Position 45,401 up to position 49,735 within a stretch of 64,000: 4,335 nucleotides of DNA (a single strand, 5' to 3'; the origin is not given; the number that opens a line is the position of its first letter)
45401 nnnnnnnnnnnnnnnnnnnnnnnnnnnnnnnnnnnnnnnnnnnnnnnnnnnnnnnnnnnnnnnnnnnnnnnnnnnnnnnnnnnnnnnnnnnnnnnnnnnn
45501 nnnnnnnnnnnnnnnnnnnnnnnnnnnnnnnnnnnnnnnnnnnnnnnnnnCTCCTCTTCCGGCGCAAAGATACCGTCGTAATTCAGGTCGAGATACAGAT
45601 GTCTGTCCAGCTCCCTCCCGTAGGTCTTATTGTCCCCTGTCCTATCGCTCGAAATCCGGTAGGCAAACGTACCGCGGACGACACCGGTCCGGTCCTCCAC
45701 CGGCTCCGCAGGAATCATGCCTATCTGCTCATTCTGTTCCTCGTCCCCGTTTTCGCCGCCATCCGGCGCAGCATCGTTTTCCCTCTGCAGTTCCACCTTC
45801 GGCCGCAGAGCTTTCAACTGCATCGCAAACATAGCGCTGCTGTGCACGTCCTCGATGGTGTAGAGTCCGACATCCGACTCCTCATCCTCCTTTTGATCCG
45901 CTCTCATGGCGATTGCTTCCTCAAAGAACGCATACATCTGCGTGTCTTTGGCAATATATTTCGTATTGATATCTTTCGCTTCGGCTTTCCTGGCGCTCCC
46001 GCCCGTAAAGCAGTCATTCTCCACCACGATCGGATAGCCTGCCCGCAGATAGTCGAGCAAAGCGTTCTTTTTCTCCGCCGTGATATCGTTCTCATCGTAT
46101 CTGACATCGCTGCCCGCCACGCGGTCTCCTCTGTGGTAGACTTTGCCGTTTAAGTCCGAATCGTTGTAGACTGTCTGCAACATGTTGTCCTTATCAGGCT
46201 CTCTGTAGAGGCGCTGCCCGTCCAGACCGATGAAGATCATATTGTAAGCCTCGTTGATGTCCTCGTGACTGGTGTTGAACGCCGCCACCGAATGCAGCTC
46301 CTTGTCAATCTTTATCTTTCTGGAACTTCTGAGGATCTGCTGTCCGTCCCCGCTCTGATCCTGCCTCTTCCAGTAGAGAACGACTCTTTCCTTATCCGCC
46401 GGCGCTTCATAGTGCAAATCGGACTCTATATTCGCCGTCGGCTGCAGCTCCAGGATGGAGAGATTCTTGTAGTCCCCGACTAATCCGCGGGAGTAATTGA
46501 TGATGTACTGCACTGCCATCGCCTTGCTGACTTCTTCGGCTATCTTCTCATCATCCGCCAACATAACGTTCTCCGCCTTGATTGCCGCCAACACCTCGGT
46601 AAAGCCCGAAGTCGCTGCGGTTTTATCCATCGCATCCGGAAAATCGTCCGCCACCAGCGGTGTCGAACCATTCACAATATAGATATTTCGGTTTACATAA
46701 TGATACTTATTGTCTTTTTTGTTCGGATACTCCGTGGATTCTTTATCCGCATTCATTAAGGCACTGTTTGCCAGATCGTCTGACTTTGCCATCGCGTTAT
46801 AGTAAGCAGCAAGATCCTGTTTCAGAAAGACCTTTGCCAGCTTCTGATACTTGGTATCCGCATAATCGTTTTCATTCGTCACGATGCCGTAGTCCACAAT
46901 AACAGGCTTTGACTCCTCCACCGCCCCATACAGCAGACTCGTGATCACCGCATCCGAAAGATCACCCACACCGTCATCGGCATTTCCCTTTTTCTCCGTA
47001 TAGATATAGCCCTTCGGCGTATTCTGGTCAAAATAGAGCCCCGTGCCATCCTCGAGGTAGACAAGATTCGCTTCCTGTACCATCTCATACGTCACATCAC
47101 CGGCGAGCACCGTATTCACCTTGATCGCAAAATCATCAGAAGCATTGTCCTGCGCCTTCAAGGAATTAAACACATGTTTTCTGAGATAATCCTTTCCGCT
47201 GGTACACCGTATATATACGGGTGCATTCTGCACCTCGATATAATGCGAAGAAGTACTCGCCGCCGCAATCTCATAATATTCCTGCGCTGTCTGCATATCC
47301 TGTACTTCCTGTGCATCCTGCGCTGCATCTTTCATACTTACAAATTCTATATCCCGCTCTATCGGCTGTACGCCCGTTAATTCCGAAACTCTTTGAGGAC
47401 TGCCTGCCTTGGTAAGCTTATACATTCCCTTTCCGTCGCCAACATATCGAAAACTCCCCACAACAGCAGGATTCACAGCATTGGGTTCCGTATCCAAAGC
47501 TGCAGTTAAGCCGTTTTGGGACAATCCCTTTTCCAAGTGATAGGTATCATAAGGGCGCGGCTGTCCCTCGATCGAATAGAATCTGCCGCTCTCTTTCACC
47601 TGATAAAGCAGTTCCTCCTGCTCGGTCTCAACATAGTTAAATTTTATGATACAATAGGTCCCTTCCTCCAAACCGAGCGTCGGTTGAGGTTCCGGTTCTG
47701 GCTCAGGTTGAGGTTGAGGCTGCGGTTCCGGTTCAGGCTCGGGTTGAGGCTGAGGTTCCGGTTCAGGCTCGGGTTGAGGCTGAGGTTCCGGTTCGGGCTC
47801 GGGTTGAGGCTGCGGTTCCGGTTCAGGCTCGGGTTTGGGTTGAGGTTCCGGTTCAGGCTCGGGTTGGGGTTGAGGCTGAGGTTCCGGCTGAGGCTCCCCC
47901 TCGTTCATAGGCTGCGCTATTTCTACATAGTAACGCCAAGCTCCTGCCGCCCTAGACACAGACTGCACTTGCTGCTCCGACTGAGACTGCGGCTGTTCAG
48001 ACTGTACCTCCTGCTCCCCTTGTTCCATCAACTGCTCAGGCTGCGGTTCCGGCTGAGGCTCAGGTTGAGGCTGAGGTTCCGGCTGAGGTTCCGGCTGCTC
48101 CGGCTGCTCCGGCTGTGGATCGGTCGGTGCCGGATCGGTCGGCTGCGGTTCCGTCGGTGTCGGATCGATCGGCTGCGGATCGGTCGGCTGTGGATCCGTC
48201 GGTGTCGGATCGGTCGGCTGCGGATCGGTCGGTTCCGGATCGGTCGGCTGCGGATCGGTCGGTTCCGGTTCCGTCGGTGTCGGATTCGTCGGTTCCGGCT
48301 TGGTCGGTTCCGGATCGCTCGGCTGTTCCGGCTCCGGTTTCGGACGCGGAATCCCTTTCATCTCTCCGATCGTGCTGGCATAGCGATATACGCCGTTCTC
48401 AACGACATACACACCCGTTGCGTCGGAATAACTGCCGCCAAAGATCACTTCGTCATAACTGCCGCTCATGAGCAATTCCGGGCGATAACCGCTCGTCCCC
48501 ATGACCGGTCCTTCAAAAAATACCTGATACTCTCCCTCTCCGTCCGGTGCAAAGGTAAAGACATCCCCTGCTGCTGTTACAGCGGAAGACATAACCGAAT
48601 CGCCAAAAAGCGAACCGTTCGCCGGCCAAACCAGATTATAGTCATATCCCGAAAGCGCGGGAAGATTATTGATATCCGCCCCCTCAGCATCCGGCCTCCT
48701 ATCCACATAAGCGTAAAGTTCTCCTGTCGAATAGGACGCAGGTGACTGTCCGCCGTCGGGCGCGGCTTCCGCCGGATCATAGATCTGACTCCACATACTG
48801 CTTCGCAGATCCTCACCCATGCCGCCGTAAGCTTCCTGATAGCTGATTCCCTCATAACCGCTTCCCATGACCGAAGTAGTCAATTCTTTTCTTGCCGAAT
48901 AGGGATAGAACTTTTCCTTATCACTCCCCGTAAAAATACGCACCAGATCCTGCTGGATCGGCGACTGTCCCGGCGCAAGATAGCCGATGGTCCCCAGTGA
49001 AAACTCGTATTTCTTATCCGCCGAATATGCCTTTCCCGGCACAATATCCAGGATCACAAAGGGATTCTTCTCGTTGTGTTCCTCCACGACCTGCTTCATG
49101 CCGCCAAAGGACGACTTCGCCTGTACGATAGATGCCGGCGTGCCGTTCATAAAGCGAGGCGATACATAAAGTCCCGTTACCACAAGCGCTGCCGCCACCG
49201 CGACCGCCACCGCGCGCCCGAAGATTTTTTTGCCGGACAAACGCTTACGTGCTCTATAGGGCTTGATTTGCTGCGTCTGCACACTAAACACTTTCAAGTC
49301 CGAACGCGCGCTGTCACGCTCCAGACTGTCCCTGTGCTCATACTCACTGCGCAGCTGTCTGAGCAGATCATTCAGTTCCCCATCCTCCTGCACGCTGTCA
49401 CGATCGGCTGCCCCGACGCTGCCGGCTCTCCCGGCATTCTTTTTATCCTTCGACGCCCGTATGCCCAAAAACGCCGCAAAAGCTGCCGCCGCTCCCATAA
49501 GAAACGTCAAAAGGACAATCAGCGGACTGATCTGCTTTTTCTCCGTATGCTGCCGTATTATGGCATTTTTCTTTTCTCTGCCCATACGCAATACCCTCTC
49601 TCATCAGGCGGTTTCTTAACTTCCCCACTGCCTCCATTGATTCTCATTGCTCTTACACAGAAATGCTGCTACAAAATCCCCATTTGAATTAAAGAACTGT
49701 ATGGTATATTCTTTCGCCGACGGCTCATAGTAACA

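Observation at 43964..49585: Giant terminal protein with two hydrophobic segments, a 260-aa head, a ~200-aa proline stalk and a 1230-aa body with repeated flavodoxin/GATase1-like sequence cues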

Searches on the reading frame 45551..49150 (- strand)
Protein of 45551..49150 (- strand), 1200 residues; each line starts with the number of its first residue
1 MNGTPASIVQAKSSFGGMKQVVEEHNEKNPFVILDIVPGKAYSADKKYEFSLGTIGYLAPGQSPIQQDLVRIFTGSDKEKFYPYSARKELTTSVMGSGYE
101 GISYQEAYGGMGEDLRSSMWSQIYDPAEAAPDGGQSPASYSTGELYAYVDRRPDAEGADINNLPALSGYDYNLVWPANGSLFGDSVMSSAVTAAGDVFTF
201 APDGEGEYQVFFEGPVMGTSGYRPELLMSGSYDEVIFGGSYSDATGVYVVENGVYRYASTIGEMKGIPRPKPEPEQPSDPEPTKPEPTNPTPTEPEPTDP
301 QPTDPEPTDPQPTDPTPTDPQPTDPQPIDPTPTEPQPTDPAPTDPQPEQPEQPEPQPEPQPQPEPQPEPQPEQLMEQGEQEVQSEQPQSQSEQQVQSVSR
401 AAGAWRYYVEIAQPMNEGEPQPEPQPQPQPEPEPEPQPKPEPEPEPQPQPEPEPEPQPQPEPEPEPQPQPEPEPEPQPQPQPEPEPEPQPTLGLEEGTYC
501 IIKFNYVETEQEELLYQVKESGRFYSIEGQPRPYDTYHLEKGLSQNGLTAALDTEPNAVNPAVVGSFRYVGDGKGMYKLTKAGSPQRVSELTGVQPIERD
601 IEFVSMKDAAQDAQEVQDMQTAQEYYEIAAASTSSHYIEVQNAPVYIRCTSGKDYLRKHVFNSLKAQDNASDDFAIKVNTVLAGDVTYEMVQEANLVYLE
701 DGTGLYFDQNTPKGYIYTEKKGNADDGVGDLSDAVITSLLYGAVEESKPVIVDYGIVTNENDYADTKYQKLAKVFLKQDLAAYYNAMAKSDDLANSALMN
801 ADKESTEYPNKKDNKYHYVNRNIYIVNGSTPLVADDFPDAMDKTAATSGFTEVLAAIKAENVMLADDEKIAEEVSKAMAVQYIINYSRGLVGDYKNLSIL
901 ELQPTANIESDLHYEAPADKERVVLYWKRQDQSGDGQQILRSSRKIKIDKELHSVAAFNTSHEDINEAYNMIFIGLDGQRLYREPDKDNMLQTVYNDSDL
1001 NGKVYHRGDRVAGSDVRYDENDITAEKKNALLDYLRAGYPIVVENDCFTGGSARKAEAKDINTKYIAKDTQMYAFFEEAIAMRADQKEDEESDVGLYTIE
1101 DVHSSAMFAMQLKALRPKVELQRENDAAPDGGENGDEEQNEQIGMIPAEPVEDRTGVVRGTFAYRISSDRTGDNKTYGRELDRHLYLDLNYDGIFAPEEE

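Call 43: predict_structure(alignment_id=A4)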
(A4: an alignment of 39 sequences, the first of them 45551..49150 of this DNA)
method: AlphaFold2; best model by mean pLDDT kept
length: 1200 residues; sequences in the alignment: 39
mean_pLDDT: 70.5   pTM: 0.58
mean pLDDT of the five models: 70.5, 69.9, 69.9, 69.1, 66.7
residues with pLDDT >= 90: 194; 70-90: 535; 50-70: 190; < 50: 281
segments of 3 or more residues with pLDDT < 50: 1-10, 183-193, 271-279, 288-291, 293-296, 328-331, 333-336, 338-341, 343-354, 362-364, 366-421, 423-425, 467-471, 473-480, 482-491, 543-560, 584-632, 1088-1090, 1127-1136, 1139-1144
pLDDT, mean of each block of 10 residues (from residue 1): 33 76 89 94 87 85 88 90 90 71 82 72 82 60 87 61 73 66 44 69 82 83 89 80 87 85 71 43 47 48 52 46 46 42 43 49 46 39 37 31 28 36 49 53 50 52 50 47 45 75 88 85 70 84 42 39 82 86 49 34 35 39 38 70 87 80 85 90 94 95 81 80 73 94 88 90 89 89 82 87 76 77 82 84 81 76 70 89 77 73 87 79 81 72 79 89 82 87 81 85 87 77 90 86 91 86 92 95 67 76 71 73 54 48 59 76 72 58 72 69
secondary structure, 60 per line:
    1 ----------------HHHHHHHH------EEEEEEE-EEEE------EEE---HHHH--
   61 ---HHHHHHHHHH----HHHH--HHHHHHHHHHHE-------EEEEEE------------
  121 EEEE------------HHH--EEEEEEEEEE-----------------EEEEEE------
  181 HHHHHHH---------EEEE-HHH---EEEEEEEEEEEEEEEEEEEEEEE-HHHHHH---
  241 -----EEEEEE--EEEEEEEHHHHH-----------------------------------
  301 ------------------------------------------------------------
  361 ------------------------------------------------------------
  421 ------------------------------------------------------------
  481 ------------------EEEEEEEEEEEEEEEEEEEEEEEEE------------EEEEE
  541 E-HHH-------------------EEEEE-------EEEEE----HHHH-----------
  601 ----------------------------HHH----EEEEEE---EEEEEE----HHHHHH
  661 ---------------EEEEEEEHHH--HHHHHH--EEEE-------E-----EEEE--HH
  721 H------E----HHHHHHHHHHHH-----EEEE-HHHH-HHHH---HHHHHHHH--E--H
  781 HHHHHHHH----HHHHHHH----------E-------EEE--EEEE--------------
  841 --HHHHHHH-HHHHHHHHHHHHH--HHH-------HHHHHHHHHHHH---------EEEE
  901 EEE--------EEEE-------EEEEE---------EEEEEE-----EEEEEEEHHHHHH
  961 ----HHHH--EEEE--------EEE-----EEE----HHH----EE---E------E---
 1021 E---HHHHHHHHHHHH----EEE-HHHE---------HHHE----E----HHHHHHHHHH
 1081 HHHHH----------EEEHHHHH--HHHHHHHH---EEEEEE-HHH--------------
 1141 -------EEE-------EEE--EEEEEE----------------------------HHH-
elements in order (helices of 4 or more, strands of 3 or more residues): H17-24 E31-37 E39-42 E49-51 H55-58 H64-73 H78-81 H84-94 E103-108 E121-124 E142-151 E169-174 H181-187 E197-200 E208-230 H232-237 E246-251 E254-260 H261-265 E499-523 E536-541 E565-569 E577-581 H586-589 E636-641 E645-650 H655-660 E676-682 H688-693 E696-699 E713-716 H733-744 E750-753 H755-758 H760-763 H767-774 H780-788 H793-799 E818-820 E823-826 H843-849 H851-863 H876-887 E897-903 E912-915 E923-927 E937-942 E948-954 H955-960 H965-968 E971-974 E983-985 E991-993 H1025-1036 E1041-1043 H1071-1085 E1096-1098 H1099-1103 H1106-1113 E1117-1122 E1148-1150 E1158-1160 E1163-1168

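Call 54: fold_search(model_id=the predicted structure, library=pdb)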
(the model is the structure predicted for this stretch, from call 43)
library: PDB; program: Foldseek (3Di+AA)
matches with E <= 10: 429; with E <= 0.001: 0
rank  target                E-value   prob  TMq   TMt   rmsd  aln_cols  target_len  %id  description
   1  3uq6_A                1.4e-01  0.12  0.07  0.17  13.2       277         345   10  Adenosine kinase from Schistosoma mansoni in complex with adenosine and AMP (released 2012-10-31)
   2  4gyj_A                2.0e-01  0.09  0.07  0.12  19.6       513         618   11  Crystal structure of mutant (D318N) bacillus subtilis family 3 glycoside hydrolase (nagz) in complex with glcnac-murna (released 2012-12-19)
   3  7pji_B                3.0e-01  0.05  0.04  0.08  14.7       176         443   17  Crystal structure of Pseudomonas aeruginosa guaB (IMP dehydrogenase) bound to ATP and GDP at 1.65A resolution (released 2022-07-06)
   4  6c92_A                3.2e-01  0.08  0.06  0.14  19.6       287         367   12  The structure of MppP soaked with the product 2-ketoarginine (released 2018-09-05)
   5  8fve_B                3.6e-01  0.07  0.07  0.13  20.0       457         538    7  E coli. CTP synthase in complex with CTP (potassium malonate + 100 mM MgCl2) (released 2023-05-24)
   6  4dc3_B                3.8e-01  0.09  0.07  0.17  14.5       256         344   10  Adenosine kinase from Schistosoma mansoni in complex with 2-fluoroadenosine (released 2012-11-28)
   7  6c8t_A                3.8e-01  0.08  0.06  0.15  19.6       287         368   11  The structure of MppP soaked with the substrate L-Arg (released 2018-09-05)
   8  8sbr_A                4.0e-01  0.06  0.07  0.12  20.2       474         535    6  E coli. CTP synthase in complex with CTP (sodium malonate + 20 mM MgCl2) (released 2023-05-24)
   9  3sqo_A                4.7e-01  0.11  0.06  0.13  11.1       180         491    9  PCSK9 J16 Fab complex (released 2012-05-16)
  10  7d50_B                4.9e-01  0.12  0.06  0.19  11.9       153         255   13  SpuA mutant - H221N with glutamyl-thioester (released 2021-10-06)
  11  5tkv_A                4.9e-01  0.06  0.07  0.13  19.6       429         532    8  X-RAY CRYSTAL STRUCTURE OF THE "CLOSED" CONFORMATION OF CTP-INHIBITED E. COLI CYTIDINE TRIPHOSPHATE (CTP) SYNTHETASE (released 2017-04-26)
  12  7d50_A                5.5e-01  0.11  0.06  0.19  11.9       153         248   13  SpuA mutant - H221N with glutamyl-thioester (released 2021-10-06)
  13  6ilr_B                5.5e-01  0.08  0.04  0.12  10.3       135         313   12  Structure of Arabidopsis thaliana Ribokinase in unligand form (released 2019-03-13)
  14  3uq6_B                5.5e-01  0.08  0.07  0.18  14.1       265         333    9  Adenosine kinase from Schistosoma mansoni in complex with adenosine and AMP (released 2012-10-31)
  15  4my9_B                6.1e-01  0.15  0.05  0.14   6.5       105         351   19  Crystal Structure of the Inosine 5'-monophosphate Dehydrogenase with an Internal Deletion of the CBS Domain from Bacil (released 2014-06-11)
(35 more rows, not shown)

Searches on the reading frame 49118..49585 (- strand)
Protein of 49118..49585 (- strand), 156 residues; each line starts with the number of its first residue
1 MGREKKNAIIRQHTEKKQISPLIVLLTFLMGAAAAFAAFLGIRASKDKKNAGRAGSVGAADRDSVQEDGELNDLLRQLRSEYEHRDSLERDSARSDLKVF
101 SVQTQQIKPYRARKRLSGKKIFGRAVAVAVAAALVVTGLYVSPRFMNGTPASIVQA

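Call 90: search_protein_families(library=pfam, proteins=[window:49118-49585:-], max_evalue=1)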
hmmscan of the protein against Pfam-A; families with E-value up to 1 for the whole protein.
seq(156 aa): 1 family
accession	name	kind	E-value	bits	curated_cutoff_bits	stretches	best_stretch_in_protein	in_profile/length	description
PF09534.15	Trp_oprn_chp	-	0.049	13.9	29.6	1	25-141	69-136/180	Tryptophan-associated transmembrane protein (Trp_oprn_chp)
